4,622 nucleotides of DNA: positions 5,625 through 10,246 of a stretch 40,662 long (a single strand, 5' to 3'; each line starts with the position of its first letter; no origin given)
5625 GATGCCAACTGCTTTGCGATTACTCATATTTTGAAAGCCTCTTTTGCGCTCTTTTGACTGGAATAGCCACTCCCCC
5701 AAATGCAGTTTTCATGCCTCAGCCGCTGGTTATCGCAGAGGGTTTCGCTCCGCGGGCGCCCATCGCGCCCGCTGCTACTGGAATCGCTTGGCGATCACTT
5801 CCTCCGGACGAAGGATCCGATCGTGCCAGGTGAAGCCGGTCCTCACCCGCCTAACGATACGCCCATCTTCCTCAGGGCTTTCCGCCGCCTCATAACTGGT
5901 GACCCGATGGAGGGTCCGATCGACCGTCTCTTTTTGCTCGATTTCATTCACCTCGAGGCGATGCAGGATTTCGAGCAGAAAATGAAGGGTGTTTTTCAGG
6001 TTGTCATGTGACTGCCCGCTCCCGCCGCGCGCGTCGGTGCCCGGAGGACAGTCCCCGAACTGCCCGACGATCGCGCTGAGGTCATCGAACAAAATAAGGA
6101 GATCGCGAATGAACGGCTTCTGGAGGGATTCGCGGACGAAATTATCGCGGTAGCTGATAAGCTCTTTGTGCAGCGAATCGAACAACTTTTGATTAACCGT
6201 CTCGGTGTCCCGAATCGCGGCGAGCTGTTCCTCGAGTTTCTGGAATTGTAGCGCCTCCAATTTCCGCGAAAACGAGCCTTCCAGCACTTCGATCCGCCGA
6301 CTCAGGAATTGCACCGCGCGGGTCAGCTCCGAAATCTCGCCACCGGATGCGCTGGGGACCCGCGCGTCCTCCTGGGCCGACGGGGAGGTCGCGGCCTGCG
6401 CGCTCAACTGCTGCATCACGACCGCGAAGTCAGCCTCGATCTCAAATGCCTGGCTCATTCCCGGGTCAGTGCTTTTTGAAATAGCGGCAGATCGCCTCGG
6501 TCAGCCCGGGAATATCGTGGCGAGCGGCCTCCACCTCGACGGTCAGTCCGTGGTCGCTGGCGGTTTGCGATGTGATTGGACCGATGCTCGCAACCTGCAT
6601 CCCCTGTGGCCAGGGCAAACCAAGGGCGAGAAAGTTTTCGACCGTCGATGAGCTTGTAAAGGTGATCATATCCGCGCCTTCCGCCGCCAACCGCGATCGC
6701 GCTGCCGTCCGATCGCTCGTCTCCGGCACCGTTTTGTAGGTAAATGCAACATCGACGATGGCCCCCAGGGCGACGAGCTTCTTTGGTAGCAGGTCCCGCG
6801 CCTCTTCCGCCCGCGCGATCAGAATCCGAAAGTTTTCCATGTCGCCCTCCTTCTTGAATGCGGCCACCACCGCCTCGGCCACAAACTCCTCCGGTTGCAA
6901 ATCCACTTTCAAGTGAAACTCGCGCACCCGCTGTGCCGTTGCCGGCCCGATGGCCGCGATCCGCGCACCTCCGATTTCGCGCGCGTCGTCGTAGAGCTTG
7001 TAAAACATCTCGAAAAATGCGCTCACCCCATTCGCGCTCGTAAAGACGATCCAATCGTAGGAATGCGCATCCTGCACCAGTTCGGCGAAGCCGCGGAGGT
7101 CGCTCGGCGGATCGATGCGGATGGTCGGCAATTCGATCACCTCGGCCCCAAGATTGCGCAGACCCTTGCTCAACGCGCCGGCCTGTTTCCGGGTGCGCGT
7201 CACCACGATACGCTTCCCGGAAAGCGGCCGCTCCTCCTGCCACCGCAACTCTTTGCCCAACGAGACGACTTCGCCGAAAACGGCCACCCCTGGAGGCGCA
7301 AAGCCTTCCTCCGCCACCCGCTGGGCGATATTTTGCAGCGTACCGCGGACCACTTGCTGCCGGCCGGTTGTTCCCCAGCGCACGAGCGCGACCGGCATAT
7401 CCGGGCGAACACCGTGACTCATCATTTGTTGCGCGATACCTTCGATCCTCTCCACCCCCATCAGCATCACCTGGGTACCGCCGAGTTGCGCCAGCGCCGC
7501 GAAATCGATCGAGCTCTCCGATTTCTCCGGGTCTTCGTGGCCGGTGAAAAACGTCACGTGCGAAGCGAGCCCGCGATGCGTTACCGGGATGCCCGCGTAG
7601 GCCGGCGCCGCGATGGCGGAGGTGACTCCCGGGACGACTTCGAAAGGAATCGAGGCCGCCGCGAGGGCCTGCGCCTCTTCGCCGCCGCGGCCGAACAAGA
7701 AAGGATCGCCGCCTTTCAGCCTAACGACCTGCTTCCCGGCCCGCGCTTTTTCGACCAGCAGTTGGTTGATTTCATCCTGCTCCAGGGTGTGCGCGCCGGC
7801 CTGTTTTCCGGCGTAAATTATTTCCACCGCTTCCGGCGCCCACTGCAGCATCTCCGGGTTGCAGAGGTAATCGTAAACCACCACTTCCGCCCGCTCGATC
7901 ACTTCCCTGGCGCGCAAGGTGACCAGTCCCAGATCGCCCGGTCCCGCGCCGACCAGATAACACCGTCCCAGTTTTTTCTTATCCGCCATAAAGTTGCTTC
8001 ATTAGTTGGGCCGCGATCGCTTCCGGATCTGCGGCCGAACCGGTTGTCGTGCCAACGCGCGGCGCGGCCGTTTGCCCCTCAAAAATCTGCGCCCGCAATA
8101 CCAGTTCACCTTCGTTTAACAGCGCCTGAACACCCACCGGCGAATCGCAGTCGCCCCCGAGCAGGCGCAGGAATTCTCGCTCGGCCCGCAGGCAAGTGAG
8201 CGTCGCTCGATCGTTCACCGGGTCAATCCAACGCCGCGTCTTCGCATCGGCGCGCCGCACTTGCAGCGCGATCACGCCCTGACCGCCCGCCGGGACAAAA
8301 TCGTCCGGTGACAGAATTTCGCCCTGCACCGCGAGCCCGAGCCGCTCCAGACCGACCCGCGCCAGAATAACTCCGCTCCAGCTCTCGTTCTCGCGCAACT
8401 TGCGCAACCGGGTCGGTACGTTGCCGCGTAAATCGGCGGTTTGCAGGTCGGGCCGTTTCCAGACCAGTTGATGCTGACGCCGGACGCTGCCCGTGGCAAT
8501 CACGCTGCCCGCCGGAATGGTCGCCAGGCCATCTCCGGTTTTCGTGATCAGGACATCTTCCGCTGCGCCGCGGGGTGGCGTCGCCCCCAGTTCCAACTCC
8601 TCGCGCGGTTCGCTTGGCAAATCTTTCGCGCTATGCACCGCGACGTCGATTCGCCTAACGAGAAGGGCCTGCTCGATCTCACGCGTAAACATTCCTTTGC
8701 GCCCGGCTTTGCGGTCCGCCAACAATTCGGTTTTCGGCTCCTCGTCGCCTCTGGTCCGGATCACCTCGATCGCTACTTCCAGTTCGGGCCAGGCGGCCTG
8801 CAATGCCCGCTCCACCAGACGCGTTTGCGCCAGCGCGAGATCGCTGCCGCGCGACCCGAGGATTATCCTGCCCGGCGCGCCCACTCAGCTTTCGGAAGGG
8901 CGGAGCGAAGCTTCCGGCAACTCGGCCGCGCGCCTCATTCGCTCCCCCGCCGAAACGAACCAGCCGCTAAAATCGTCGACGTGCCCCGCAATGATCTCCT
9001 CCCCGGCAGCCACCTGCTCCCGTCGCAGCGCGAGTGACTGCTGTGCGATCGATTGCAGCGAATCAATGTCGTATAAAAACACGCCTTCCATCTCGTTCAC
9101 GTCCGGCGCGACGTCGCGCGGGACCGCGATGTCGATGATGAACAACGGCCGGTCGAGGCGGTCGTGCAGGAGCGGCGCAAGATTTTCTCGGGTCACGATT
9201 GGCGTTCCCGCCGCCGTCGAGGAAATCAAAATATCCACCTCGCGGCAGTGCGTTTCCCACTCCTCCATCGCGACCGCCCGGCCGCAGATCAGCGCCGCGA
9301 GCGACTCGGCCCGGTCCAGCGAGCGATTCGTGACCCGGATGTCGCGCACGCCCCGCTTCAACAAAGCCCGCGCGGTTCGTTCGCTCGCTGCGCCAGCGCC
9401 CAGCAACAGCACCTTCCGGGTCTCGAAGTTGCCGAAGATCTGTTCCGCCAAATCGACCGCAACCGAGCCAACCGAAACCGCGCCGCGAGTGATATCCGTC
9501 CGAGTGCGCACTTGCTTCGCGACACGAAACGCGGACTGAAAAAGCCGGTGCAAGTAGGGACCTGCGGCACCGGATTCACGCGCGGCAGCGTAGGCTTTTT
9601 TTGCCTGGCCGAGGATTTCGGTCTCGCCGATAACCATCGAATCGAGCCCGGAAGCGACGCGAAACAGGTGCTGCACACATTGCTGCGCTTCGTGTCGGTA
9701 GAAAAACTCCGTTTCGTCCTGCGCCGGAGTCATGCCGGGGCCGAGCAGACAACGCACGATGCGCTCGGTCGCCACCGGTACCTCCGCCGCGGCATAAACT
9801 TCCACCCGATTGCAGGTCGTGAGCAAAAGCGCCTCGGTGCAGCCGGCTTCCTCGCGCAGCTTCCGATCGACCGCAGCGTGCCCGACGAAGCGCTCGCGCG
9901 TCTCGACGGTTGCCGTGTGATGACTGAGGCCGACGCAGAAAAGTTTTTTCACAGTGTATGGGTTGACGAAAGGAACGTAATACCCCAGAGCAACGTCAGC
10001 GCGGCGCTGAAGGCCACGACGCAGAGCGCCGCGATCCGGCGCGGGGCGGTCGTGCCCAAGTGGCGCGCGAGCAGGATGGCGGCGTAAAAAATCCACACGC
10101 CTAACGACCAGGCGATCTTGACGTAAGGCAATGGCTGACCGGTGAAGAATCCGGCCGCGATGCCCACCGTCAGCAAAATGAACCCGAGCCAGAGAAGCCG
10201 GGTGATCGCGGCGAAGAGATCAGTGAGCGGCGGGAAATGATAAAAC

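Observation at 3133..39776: Massively over-represented dispersed 9-mer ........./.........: a candidate DNA uptake sequence or other genome-wide DNA signal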

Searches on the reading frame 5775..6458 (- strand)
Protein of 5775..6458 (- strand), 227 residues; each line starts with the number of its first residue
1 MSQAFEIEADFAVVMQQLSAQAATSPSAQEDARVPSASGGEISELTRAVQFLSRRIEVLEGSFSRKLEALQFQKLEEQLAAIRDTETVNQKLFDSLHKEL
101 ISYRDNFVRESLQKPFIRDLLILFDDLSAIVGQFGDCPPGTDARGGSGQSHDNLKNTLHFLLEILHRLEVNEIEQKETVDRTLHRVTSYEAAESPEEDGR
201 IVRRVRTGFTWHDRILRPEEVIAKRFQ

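Call 11: search_protein_families(library=pfam, proteins=[window:5775-6458:-], max_evalue=0.001)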
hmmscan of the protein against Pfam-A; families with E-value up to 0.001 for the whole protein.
window:5775-6458:- (227 aa): 1 family
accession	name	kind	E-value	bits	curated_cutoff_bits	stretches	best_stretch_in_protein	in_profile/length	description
PF01025.24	GrpE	-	2.6e-14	53.7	25.8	1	71-222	19-162/165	GrpE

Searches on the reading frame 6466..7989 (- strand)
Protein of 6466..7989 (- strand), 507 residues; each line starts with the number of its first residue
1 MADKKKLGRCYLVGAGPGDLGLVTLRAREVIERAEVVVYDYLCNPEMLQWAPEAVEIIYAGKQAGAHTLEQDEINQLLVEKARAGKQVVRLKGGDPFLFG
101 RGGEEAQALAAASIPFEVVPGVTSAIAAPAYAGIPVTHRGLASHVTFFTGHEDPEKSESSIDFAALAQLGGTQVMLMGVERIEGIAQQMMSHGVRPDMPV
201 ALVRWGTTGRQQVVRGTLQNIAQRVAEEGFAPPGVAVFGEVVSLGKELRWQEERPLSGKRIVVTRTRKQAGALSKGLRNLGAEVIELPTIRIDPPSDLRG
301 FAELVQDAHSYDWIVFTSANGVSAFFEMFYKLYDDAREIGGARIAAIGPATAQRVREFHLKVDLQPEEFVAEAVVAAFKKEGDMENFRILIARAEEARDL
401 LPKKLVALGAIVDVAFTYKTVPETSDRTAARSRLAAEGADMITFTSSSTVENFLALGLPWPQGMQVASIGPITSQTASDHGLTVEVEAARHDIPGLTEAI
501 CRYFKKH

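Call 11: search_protein_families(library=pfam, proteins=[window:6466-7989:-], max_evalue=0.001)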
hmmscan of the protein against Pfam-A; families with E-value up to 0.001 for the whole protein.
window:6466-7989:- (507 aa): 2 families
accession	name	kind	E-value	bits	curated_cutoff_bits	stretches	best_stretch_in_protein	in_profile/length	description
PF02602.20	HEM4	-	1.8e-58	197.9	27.5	1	272-497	2-230/231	Uroporphyrinogen-III synthase HemD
PF00590.25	TP_methylase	-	3.5e-55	187.6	27.8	1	10-221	2-211/212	Tetrapyrrole (Corrin/Porphyrin) Methylases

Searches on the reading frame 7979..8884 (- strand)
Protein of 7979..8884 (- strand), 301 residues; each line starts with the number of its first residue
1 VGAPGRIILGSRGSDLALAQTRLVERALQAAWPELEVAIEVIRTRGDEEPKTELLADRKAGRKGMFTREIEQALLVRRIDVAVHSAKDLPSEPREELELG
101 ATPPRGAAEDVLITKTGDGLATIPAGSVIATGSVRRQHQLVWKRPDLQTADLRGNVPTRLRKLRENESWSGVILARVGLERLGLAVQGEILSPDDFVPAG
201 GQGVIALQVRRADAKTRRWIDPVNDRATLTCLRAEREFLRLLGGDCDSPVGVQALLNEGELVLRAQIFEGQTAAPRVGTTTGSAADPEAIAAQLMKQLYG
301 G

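Call 11: search_protein_families(library=pfam, proteins=[window:7979-8884:-], max_evalue=0.001)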
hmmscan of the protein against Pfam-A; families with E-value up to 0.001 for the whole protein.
window:7979-8884:- (301 aa): 2 families
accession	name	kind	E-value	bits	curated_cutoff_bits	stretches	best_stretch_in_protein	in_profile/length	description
PF01379.25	Porphobil_deam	-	2e-64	217.4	22.1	1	7-217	1-206/207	Porphobilinogen deaminase, dipyromethane cofactor binding domain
PF03900.20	Porphobil_deamC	-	2.9e-09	37.6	26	1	230-299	2-73/74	Porphobilinogen deaminase, C-terminal domain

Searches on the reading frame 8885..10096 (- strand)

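Call 11: search_protein_families(library=pfam, proteins=[window:8885-10096:-], max_evalue=0.001)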
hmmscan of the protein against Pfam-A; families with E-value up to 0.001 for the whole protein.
window:8885-10096:- (403 aa): 2 families
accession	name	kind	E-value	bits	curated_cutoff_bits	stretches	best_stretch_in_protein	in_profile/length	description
PF05201.20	GlutR_N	-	2e-45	154.7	27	1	55-200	1-151/151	Glutamyl-tRNAGlu reductase, N-terminal domain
PF01488.26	Shikimate_DH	-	2e-38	132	24.3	1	215-350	1-138/138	Shikimate / quinate 5-dehydrogenase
